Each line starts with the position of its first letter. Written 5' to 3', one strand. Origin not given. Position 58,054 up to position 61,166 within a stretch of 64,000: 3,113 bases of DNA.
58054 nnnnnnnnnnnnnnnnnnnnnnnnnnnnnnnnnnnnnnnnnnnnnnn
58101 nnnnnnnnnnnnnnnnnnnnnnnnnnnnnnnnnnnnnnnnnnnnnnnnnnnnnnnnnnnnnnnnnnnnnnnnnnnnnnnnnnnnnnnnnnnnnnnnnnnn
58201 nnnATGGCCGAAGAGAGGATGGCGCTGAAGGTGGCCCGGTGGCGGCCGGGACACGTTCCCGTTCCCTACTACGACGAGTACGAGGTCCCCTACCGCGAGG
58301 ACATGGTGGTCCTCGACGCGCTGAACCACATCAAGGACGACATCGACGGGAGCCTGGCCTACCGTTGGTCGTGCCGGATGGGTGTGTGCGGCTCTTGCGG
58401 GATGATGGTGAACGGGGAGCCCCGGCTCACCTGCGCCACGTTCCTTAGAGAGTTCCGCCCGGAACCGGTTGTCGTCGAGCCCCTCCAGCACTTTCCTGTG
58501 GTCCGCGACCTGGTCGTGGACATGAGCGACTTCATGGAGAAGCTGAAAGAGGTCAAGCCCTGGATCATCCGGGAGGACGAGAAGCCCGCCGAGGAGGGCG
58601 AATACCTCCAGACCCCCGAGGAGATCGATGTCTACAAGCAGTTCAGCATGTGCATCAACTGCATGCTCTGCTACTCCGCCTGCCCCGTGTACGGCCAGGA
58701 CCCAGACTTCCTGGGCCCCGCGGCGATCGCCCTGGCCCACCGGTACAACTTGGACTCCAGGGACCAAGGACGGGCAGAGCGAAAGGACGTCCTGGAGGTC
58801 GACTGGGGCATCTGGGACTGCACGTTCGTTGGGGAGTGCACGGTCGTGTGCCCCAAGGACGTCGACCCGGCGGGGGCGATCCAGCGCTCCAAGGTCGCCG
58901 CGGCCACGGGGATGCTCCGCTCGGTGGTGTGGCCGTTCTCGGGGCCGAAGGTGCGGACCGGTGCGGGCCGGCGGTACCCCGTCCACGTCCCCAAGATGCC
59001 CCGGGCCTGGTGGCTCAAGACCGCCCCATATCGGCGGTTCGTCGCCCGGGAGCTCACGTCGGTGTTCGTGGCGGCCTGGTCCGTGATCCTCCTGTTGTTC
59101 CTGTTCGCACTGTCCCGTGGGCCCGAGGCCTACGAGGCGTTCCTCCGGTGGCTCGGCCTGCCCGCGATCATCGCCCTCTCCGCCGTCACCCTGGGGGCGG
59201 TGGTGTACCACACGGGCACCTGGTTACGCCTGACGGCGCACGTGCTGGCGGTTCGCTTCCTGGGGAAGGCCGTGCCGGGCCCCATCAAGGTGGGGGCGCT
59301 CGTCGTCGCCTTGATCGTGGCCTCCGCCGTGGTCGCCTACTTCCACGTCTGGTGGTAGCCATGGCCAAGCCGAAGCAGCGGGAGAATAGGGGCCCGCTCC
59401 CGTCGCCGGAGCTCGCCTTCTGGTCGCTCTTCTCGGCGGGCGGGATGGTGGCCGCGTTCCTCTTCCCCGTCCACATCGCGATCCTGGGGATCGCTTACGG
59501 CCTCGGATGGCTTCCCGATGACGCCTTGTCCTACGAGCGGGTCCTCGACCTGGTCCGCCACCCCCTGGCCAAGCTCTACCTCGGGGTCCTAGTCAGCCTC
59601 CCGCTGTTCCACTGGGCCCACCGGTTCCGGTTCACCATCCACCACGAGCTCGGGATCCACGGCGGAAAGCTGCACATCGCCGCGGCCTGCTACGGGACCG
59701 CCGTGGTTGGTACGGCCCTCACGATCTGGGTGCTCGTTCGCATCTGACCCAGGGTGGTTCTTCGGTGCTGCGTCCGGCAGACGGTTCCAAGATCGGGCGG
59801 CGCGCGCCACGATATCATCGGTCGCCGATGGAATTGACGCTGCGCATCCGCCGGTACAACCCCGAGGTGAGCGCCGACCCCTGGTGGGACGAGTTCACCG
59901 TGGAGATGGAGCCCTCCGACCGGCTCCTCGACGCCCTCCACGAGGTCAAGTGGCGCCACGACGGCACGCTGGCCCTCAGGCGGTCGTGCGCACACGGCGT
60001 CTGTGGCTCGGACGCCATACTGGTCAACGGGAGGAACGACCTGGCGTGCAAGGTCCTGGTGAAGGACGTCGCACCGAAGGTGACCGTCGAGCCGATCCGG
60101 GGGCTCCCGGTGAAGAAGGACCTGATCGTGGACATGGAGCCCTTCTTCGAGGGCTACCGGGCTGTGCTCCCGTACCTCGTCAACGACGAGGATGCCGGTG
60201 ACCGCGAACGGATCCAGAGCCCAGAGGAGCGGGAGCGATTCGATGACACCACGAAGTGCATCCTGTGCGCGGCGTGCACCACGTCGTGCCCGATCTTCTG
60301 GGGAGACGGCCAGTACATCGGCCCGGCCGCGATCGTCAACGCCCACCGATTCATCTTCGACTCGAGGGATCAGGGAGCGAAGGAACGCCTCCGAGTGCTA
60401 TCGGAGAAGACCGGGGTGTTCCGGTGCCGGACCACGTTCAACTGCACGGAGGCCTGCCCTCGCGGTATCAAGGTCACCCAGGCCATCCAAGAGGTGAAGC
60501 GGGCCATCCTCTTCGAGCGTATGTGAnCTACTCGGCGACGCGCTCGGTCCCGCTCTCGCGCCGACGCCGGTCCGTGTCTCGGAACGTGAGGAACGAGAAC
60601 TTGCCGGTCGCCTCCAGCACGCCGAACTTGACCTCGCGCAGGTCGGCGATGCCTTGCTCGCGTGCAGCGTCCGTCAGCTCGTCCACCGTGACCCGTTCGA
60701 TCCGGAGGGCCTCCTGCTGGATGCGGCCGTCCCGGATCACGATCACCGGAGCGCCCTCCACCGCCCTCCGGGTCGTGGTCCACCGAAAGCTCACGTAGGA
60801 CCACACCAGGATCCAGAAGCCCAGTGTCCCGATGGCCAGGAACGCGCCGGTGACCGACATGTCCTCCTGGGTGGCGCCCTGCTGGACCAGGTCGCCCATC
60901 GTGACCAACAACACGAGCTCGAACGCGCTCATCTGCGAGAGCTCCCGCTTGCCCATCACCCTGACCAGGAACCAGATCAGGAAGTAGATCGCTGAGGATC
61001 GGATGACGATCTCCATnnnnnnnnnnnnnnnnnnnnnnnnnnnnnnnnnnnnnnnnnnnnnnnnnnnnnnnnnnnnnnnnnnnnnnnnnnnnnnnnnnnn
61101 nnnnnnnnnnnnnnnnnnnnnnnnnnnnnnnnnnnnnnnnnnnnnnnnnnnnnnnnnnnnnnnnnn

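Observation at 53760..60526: A fumarate reductase cassette (frdA-frdBC-frdD) nested between sdhCDA and sdhB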

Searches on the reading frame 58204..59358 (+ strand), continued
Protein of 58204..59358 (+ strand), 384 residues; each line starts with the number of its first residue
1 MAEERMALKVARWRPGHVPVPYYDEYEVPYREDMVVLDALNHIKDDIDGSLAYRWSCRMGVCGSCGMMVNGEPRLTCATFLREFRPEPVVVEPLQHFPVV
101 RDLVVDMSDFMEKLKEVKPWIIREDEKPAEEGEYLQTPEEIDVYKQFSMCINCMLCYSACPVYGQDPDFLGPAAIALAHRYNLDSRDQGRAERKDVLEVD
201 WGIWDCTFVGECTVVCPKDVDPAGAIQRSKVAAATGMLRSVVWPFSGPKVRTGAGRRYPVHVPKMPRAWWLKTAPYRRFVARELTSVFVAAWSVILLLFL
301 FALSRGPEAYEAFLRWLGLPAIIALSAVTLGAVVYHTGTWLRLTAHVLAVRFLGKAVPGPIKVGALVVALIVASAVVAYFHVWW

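Call 50: search_protein_families(library=pfam, proteins=[L082:3665-5149:+, L082:5166-5522:+, L082:5405-7216:+, L082:6960-7262:+, L082:27-353:+], max_evalue=0.001)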
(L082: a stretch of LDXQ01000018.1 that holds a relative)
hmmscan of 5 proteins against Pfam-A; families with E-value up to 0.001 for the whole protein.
L082:3665-5149:+ (494 aa): 2 families
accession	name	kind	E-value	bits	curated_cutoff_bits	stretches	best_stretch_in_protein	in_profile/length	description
PF00206.25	Lyase_1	-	9.8e-100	334.4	27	1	37-366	1-312/312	Lyase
PF10415.14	FumaraseC_C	-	2.5e-20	73.1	32.5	1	431-483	1-53/54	Fumarase C C-terminus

L082:5166-5522:+ (118 aa): 0 families

L082:5405-7216:+ (603 aa): 5 families
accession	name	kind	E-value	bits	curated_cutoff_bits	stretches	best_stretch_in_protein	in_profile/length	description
PF00890.30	FAD_binding_2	-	5.4e-112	375.4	20.4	1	46-434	1-414/414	FAD binding domain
PF01266.30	DAO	-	2.6e-10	40.8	27.9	1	46-241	1-207/353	FAD dependent oxidoreductase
PF07992.20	Pyr_redox_2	-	1.2e-07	31.9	26.1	0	46-71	2-27/291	Pyridine nucleotide-disulphide oxidoreductase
PF03486.20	HI0933_like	-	1.2e-05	25.4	50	0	174-419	105-220/244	HI0933-like protein Rossmann domain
PF01946.23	Thi4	-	0.00055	19.7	26.2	0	45-71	18-45/235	Thi4 family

L082:6960-7262:+ (100 aa): 1 family
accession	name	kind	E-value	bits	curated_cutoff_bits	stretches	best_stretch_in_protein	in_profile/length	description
PF02910.25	Succ_DH_flav_C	-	1.4e-36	125.7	20.8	1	1-100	28-130/130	Fumarate reductase flavoprotein C-term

L082:27-353:+ (108 aa): 1 family
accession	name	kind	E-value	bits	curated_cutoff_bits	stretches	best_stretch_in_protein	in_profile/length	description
PF01127.27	Sdh_cyt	-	8.1e-10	39.3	25.8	1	1-92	26-120/122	Succinate dehydrogenase/Fumarate reductase transmembrane subunit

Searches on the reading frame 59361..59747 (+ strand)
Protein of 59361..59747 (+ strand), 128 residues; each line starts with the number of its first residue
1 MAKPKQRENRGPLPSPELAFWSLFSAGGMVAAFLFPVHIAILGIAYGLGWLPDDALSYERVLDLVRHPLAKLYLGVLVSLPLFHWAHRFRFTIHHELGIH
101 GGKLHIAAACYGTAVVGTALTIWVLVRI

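Call 3: search_protein_families(library=pfam, proteins=[window:59361-59747:+])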
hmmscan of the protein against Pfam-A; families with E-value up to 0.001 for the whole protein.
window:59361-59747:+ (128 aa): 1 family
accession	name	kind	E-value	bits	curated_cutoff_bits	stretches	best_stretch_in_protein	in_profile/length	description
PF02313.22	Fumarate_red_D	-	4.7e-30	104.6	25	1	18-125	8-113/114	Fumarate reductase subunit D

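Call 4: search_protein_families(library=ncbifam, proteins=[window:59361-59747:+])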
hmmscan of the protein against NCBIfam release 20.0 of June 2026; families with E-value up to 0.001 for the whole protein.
window:59361-59747:+ (128 aa): 1 family
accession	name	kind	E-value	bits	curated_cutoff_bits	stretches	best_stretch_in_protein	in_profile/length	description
NF003977.1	PRK05470.1-1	equivalog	1.5e-24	86.5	60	1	15-128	7-117/117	fumarate reductase subunit FrdD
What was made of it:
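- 59361..59747 (+): frdD, second membrane anchor of fumarate reductase (128 aa). NF003977 FrdD equivalog, 86.5 bits, above cut-off (calls 3, 4).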

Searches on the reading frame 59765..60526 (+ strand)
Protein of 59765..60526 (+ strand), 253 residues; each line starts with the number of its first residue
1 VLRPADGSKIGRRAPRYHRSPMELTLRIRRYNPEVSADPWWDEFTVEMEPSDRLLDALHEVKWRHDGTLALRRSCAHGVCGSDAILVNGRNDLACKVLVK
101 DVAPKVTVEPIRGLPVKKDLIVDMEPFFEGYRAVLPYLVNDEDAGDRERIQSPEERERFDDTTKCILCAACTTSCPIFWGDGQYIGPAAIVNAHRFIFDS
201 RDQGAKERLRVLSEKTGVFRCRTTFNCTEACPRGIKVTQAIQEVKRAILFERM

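Call 3: search_protein_families(library=pfam, proteins=[window:59765-60526:+])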
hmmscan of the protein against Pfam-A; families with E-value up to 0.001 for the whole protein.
window:59765-60526:+ (253 aa): 6 families
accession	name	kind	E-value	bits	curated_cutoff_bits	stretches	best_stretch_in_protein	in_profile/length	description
PF13085.11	Fer2_3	-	7.3e-33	113.2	27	1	25-129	1-107/107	2Fe-2S iron-sulfur cluster binding domain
PF13237.11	Fer4_10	-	8.3e-11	42.1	25.5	1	160-232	4-53/53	4Fe-4S dicluster domain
PF13183.11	Fer4_8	-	3.6e-10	40.7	27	1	163-235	3-68/68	4Fe-4S dicluster domain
PF13534.11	Fer4_17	-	9.9e-08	32.9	22.2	1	164-235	1-60/61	4Fe-4S dicluster domain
PF13187.11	Fer4_9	-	5e-06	26.9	27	0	155-176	27-48/52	4Fe-4S dicluster domain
PF12838.12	Fer4_7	-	9.4e-05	23.2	27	1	164-235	1-52/52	4Fe-4S dicluster domain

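Call 4: search_protein_families(library=ncbifam, proteins=[window:59765-60526:+])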
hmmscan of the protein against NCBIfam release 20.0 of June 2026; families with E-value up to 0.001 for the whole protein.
window:59765-60526:+ (253 aa): 19 families
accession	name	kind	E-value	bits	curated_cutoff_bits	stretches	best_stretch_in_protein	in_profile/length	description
NF004616.0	PRK05950.1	subfamily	2.1e-100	334.8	228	1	22-252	4-237/238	succinate dehydrogenase iron-sulfur subunit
TIGR00384.1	dhsB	subfamily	4.7e-75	251.8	88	1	28-245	1-222/222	succinate dehydrogenase and fumarate reductase iron-sulfur protein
NF009225.0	PRK12575.1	subfamily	5e-71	238.9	443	1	25-249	6-230/235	succinate dehydrogenase/fumarate reductase iron-sulfur subunit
NF009226.0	PRK12576.1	equivalog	4e-66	223.5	344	1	20-246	6-235/317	succinate dehydrogenase/fumarate reductase iron-sulfur subunit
NF009227.0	PRK12577.1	equivalog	1.9e-56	191.2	349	1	22-251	1-241/330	succinate dehydrogenase/fumarate reductase iron-sulfur subunit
NF009051.0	PRK12385.1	equivalog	2e-56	191.2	333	1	24-245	7-229/244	succinate dehydrogenase/fumarate reductase iron-sulfur subunit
NF004898.0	PRK06259.1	equivalog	4.3e-40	137.8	385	1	24-251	4-218/488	fumarate reductase (CoM/CoB) subunit TfrB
NF006391.0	PRK08640.1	equivalog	2.1e-36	125.1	244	1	22-250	5-241/254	succinate dehydrogenase iron-sulfur subunit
NF010071.0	PRK13552.1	equivalog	2.8e-35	121.7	264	1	23-250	4-237/241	fumarate reductase iron-sulfur subunit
NF009052.0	PRK12386.1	equivalog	2e-27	95.8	256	1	41-239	19-221/255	succinate dehydrogenase/fumarate reductase iron-sulfur subunit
NF042952.1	MFR_FeS_SdhB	equivalog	2.6e-27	95.7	600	1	51-245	27-228/320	8-methylmenaquinol:fumarate reductase iron-sulfur subunit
NF005746.0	PRK07570.1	subfamily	7.3e-15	54.9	243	1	54-248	36-240/250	succinate dehydrogenase/fumarate reductase iron-sulfur subunit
NF008369.0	PRK11168.1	equivalog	1.7e-08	33.8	278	1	161-247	9-86/401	anaerobic glycerol-3-phosphate dehydrogenase subunit C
TIGR03290.1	CoB_CoM_SS_C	equivalog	2.5e-06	27.5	160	1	164-246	3-73/144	CoB--CoM heterodisulfide reductase subunit C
NF045670.1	quin_L_LdhH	equivalog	1e-05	24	800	1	155-248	296-383/706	L-lactate dehydrogenase (quinone) large subunit LdhH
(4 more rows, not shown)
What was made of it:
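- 59828..60526 (+): sdhB, succinate dehydrogenase Fe-S subunit (232 aa). It is displaced to the 3' end of the cluster and lacks the N-terminal extension seen in canonical relatives. PRK05950, 335 bits (call 4).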

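Call 28: search_solved_structures(query=window:59828-60526:+, max_evalue=1e-10, show_alignments=1)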
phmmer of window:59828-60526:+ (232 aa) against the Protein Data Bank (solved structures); distinct sequences matched with E-value up to 1e-10: 24.
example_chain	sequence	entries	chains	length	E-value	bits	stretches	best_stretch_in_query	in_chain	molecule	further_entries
6lum_B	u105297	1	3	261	4.9e-105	353.4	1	3-231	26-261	Succinate dehydrogenase subunit B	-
1nek_B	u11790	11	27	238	2e-60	207.4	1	2-228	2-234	Succinate dehydrogenase iron-sulfur protein | SUCCINATE DEHYDROGENASE IRON-SULFUR SUBUNIT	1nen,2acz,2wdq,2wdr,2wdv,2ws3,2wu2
2wp9_B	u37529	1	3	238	2.8e-60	206.9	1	2-228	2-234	SUCCINATE DEHYDROGENASE IRON-SULFUR SUBUNIT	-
9kpt_B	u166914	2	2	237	7.8e-54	185.8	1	4-229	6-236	Succinate dehydrogenase [ubiquinone] iron-sulfur subunit, mitochondrial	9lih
9kq3_B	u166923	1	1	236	1.1e-53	185.3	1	4-229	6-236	Succinate dehydrogenase [ubiquinone] iron-sulfur subunit, mitochondrial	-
9kps_B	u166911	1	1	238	1.1e-53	185.3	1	4-229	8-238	Succinate dehydrogenase [ubiquinone] iron-sulfur subunit, mitochondrial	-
9qdl_B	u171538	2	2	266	1.2e-53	185.2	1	4-229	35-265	Succinate dehydrogenase [ubiquinone] iron-sulfur subunit, mitochondrial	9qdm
9fq7_2N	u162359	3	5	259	1.6e-53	184.8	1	4-227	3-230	Succinate dehydrogenase [ubiquinone] iron-sulfur subunit, mitochondrial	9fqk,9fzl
9lig_B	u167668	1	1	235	3e-53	183.9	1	4-227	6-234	Succinate dehydrogenase [ubiquinone] iron-sulfur subunit, mitochondrial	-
8gs8_B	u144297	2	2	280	7.4e-52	179.3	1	7-227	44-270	Succinate dehydrogenase [ubiquinone] iron-sulfur subunit, mitochondrial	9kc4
1zoy_B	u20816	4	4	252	1.3e-51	178.5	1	7-227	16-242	Iron-sulfur protein | Succinate dehydrogenase [ubiquinone] iron-sulfur subunit, mitochondrial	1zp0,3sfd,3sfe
3abv_B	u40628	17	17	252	1.3e-51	178.5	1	7-227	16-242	Succinate dehydrogenase [ubiquinone] iron-sulfur subunit, mitochondrial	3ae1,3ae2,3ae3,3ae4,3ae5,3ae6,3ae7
4ytp_B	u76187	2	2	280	1.8e-51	178.1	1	7-227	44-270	Succinate dehydrogenase [ubiquinone] iron-sulfur subunit, mitochondrial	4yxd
1yq3_B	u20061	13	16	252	1.1e-50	175.5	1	7-227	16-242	succinate dehydrogenase Ip subunit | Succinate dehydrogenase [ubiquinone] iron-sulfur subunit, mitochondrial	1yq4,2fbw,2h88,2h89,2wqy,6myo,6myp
3vr8_B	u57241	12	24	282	5.6e-49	169.9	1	4-226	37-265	Iron-sulfur subunit of succinate dehydrogenase | Succinate dehydrogenase [ubiquinone] iron-sulfur subunit, mitochondrial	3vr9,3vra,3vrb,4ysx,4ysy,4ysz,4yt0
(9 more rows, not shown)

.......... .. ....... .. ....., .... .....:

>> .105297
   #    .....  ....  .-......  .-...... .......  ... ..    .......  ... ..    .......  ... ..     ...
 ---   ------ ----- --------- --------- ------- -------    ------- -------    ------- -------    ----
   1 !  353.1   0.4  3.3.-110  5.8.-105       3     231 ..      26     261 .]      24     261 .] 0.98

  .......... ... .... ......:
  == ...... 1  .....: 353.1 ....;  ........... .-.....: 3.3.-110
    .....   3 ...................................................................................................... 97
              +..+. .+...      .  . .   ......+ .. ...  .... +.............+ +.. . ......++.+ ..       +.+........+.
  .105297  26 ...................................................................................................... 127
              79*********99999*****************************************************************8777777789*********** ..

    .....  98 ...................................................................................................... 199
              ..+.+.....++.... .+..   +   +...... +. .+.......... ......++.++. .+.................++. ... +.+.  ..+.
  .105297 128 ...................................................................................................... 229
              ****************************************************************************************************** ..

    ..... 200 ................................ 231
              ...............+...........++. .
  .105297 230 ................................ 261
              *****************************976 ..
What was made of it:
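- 59828..60526 (+): Matches 6LUM_B at 353 bits, against 160 for E. coli FrdB; the alignment starts at residue 26 of 6LUM_B (call 28).
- On Type C succinate:quinone oxidoreductase (SdhCDAB, Sdh2-like): Matches 6LUM_B at 353 bits (call 28).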

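Call 34: find_related_loci(query=window:59828-60526:+, collection=metagenome_contigs, flank=8000)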
Query window:59828-60526:+ (232 aa) in metagenome_contigs; peptide patterns used: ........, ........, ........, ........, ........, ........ (x = any residue, [..] = any of these).
600 stretches matched a pattern (row limit reached: there are more); 590 encode a relative of the query (tblastn E <= 1e-3); the best 80 are kept; 80 distinct loci.
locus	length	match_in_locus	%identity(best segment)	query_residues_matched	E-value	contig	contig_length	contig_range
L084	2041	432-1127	83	1-232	3e-146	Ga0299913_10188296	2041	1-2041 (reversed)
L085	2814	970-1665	84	1-232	1e-143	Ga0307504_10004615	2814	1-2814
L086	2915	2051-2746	82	1-232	1e-140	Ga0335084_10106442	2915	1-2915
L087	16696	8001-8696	83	1-232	6e-135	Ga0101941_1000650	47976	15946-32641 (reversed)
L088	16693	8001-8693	84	1-231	2e-134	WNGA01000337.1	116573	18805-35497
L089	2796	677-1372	82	1-232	1e-140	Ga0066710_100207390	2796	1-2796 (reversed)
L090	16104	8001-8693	82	3-232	3e-132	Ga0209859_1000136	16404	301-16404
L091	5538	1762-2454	81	1-231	1e-132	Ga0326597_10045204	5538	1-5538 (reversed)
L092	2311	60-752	82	1-231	1e-139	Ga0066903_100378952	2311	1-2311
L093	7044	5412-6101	80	3-232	2e-131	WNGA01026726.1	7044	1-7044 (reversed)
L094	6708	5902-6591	80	3-232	3e-131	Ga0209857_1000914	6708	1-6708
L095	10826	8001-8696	80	1-232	7e-131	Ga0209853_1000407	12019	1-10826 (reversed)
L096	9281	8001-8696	79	1-232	2e-130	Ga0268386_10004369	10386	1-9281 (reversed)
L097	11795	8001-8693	78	1-231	1e-130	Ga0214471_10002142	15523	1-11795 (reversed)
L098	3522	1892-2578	81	3-232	3e-133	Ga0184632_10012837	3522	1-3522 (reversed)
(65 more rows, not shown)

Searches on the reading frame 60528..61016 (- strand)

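Call 43: search_protein_families(library=pfam, proteins=[window:60528-61016:-], max_evalue=0.001)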
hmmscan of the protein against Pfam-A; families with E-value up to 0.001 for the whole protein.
window:60528-61016:- (162 aa): 2 families
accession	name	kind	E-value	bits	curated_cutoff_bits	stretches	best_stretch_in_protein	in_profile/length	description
PF04239.17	DUF421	-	2.1e-16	60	23.6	1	79-147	3-71/129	YetF C-terminal domain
PF20730.2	YetF_N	-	7.3e-05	22.9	26.5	1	12-74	13-75/76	YetF N-terminal transmembrane domain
